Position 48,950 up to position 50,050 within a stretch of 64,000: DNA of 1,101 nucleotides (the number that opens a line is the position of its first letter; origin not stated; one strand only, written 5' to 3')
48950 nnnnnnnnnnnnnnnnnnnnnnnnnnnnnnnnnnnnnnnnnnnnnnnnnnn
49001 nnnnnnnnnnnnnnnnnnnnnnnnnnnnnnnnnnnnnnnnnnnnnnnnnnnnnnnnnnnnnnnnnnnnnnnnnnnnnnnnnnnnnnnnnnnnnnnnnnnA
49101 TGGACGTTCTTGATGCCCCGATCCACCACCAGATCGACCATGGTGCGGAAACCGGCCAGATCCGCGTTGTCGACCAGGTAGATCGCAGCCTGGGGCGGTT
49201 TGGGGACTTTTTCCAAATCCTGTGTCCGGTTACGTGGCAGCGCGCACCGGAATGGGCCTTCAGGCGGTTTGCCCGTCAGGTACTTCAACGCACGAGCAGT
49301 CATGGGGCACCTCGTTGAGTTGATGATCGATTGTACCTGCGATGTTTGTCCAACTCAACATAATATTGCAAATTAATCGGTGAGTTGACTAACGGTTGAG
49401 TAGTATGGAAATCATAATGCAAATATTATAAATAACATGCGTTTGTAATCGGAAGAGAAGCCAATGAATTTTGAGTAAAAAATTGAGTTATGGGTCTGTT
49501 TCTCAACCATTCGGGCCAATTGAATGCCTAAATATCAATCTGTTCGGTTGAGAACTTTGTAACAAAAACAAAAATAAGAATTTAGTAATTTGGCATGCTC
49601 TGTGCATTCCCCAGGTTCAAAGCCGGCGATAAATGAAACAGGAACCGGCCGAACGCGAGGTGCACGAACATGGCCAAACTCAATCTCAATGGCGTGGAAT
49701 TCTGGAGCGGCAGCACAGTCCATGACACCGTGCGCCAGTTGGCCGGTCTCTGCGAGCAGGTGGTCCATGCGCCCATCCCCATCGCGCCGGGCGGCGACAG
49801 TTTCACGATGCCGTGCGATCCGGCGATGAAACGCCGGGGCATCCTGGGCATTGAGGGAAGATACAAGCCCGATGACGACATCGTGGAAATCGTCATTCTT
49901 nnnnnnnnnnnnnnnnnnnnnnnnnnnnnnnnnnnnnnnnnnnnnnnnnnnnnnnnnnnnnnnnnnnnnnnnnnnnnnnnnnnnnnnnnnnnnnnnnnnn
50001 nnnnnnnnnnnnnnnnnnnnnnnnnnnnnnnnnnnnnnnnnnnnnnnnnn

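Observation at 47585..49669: bEBP with novel N-terminal domain and no recognisable HTH, next to an enhancer-like repeat-rich AT island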

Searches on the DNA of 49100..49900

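Call 83: search_rna_families(source=window, start=49100, end=49900, threshold=evalue, max_evalue=1)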
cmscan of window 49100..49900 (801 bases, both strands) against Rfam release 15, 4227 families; matches with E-value up to 1: 0.
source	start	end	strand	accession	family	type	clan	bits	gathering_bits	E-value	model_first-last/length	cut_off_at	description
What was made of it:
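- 49304..49669 (.): AT-rich divergent control region between the activator gene and the target operon. No Rfam family (call 83).
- Tried and rejected: No Rfam family lies in the spacer (call 83).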
